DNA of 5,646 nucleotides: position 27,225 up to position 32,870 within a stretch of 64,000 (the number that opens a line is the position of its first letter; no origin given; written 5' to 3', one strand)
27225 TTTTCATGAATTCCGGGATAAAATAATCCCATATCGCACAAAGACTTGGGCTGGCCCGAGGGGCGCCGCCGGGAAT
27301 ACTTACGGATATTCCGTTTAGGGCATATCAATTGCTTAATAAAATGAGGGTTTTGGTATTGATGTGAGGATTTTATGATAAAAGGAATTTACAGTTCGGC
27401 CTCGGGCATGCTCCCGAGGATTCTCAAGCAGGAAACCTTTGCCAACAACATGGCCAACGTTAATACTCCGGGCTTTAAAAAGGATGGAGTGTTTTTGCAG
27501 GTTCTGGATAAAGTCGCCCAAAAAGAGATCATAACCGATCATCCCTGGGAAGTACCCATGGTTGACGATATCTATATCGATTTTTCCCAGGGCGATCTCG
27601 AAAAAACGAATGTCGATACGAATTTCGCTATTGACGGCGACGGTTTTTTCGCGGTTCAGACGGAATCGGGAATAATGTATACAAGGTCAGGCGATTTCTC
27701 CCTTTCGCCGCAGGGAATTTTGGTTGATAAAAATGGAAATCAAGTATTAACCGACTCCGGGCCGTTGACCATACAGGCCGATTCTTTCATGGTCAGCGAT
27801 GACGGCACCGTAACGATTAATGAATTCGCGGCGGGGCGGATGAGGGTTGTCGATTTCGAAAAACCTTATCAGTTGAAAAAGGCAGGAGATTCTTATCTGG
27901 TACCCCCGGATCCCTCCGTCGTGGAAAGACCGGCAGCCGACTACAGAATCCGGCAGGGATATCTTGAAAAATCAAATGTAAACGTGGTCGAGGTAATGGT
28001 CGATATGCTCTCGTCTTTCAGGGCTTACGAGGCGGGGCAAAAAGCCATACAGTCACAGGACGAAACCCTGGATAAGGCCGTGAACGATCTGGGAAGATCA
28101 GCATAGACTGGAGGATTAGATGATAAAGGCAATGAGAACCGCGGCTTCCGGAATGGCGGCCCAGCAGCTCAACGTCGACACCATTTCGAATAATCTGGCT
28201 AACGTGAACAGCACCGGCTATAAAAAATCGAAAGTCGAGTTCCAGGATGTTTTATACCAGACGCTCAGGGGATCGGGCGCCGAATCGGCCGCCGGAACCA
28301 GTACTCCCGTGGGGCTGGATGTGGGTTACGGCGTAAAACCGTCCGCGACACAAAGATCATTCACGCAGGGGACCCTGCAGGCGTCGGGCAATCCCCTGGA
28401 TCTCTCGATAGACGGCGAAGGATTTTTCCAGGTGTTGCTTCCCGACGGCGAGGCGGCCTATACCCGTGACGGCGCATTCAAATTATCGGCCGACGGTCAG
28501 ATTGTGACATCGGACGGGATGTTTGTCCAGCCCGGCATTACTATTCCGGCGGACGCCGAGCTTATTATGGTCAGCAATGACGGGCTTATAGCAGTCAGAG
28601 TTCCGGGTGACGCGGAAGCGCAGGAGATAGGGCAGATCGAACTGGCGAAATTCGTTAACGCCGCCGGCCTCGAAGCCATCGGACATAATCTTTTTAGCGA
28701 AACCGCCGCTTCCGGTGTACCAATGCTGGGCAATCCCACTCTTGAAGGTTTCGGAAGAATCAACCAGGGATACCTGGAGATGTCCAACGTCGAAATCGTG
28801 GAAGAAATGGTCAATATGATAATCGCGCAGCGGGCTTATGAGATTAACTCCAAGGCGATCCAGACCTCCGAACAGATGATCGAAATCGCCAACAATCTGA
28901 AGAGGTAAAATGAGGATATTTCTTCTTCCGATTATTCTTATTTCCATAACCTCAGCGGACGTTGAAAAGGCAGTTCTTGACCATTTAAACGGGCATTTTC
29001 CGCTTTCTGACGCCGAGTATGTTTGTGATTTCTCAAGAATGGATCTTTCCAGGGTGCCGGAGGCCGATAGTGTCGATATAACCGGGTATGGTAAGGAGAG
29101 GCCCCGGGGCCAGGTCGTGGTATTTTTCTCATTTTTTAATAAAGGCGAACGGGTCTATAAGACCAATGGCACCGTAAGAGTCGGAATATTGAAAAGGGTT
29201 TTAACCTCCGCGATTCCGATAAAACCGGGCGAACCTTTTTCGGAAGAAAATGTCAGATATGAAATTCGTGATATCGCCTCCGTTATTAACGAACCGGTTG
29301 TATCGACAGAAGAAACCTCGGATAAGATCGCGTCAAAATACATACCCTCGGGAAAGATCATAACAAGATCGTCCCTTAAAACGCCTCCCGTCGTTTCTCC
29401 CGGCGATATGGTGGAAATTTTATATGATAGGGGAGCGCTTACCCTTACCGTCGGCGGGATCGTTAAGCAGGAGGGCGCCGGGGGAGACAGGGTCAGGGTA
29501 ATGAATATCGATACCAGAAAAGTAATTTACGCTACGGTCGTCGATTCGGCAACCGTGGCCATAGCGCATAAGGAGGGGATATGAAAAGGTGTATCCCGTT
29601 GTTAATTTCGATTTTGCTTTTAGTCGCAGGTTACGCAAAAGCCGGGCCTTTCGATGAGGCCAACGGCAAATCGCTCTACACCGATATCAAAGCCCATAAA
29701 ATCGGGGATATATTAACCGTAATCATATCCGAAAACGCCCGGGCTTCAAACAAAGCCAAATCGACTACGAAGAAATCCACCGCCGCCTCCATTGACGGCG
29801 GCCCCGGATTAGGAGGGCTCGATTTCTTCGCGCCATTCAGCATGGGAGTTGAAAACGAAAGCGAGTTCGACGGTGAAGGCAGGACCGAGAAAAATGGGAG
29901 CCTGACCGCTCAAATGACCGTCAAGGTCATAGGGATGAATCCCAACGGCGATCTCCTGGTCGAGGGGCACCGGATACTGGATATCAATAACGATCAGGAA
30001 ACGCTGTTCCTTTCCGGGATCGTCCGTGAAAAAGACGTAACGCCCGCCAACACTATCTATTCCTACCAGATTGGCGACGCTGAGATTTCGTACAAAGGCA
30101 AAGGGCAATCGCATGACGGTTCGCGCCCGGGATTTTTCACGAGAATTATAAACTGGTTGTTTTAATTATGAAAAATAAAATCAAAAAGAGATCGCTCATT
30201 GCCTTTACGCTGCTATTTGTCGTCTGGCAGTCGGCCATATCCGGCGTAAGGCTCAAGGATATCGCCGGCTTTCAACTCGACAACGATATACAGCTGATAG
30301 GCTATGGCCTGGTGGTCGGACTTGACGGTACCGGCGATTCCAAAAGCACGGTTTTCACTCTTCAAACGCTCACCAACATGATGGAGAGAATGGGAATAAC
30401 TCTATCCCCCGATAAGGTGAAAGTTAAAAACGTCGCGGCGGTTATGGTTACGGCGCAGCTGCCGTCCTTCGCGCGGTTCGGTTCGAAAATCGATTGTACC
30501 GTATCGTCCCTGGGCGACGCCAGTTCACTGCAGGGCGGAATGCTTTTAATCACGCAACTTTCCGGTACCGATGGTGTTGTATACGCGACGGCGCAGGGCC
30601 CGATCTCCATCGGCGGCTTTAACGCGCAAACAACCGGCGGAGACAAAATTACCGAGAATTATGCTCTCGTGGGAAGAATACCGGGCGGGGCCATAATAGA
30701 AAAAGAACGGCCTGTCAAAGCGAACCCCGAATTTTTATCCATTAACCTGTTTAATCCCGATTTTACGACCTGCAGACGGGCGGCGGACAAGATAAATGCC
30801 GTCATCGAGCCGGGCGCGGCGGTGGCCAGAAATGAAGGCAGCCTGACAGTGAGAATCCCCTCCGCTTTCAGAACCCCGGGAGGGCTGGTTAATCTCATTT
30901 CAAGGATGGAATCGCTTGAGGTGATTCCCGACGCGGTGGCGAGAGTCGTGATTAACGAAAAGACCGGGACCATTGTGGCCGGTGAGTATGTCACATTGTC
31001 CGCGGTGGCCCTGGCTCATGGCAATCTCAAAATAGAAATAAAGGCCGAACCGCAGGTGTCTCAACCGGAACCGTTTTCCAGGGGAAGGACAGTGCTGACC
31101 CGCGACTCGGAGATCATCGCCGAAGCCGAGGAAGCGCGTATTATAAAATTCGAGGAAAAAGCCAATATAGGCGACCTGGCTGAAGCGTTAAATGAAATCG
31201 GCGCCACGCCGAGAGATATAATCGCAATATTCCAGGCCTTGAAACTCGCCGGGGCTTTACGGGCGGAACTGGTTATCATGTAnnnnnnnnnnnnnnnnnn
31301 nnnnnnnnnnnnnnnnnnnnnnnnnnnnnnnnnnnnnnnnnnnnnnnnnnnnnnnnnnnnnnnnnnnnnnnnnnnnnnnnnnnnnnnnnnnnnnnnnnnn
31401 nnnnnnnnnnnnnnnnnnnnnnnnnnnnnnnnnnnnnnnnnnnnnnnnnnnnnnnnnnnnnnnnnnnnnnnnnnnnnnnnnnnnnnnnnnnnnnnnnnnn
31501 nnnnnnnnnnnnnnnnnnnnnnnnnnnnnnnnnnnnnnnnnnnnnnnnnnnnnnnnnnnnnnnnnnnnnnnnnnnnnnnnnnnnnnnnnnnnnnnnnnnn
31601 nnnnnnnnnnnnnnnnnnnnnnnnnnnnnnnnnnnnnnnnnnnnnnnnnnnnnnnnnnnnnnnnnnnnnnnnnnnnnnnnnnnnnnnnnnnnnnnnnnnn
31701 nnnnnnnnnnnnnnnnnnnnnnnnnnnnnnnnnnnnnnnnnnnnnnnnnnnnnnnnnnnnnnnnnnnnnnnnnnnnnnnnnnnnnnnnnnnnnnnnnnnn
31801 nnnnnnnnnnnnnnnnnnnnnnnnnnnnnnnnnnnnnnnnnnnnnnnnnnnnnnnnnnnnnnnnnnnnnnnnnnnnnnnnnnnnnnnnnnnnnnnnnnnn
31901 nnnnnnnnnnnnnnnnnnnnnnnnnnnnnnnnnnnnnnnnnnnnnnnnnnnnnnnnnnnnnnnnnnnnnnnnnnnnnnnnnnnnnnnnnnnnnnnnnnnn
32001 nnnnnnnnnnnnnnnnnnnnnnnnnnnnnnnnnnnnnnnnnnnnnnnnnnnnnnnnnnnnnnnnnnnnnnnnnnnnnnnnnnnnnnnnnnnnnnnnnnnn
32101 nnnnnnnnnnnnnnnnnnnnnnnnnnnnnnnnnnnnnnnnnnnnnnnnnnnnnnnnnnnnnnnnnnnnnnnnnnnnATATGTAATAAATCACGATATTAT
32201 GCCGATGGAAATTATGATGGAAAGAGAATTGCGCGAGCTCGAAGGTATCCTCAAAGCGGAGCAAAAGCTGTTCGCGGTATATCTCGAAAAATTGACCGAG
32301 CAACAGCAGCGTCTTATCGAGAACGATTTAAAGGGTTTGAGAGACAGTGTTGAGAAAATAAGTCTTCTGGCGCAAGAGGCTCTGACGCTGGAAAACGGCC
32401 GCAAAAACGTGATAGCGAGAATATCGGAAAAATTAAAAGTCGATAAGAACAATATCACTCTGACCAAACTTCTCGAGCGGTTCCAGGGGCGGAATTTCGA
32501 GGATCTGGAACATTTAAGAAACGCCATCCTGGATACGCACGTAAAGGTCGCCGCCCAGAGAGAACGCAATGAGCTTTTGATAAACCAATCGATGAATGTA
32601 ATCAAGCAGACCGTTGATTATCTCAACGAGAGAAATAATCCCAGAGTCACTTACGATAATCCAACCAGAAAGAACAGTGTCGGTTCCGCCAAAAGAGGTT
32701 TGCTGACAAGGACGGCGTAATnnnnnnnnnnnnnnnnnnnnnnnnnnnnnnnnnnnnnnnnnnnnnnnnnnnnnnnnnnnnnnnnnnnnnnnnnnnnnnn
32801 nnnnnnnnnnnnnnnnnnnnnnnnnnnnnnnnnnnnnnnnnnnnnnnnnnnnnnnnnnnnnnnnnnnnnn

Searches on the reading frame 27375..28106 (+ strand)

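Call 46: search_protein_families(library=pfam, proteins=[window:27375-28106:+], max_evalue=0.00001)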
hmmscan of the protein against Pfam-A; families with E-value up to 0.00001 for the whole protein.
window:27375-28106:+ (243 aa): 3 families
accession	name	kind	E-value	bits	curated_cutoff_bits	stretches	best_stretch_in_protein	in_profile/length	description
PF06429.18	Flg_bbr_C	-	2.6e-17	62.5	23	1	193-237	1-45/46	Flagellar basal body rod FlgEFG protein C-terminal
PF22692.1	LlgE_F_G_D1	-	3.4e-15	56.4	27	1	85-147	1-63/64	Flagellar hook protein FlgE/F/G D1 domain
PF00460.25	Flg_bb_rod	-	1.7e-06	28.3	20.7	1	5-35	1-31/31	Flagella basal body rod protein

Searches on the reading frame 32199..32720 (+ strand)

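Call 3: search_protein_families(library=pfam, proteins=[window:32199-32720:+], max_evalue=1)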
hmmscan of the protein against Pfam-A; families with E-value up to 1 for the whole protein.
window:32199-32720:+ (173 aa): 1 family
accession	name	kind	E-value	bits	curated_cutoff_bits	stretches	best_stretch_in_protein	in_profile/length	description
PF05130.17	FlgN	-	1.5e-16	61.6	30.5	1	7-155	1-142/147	FlgN protein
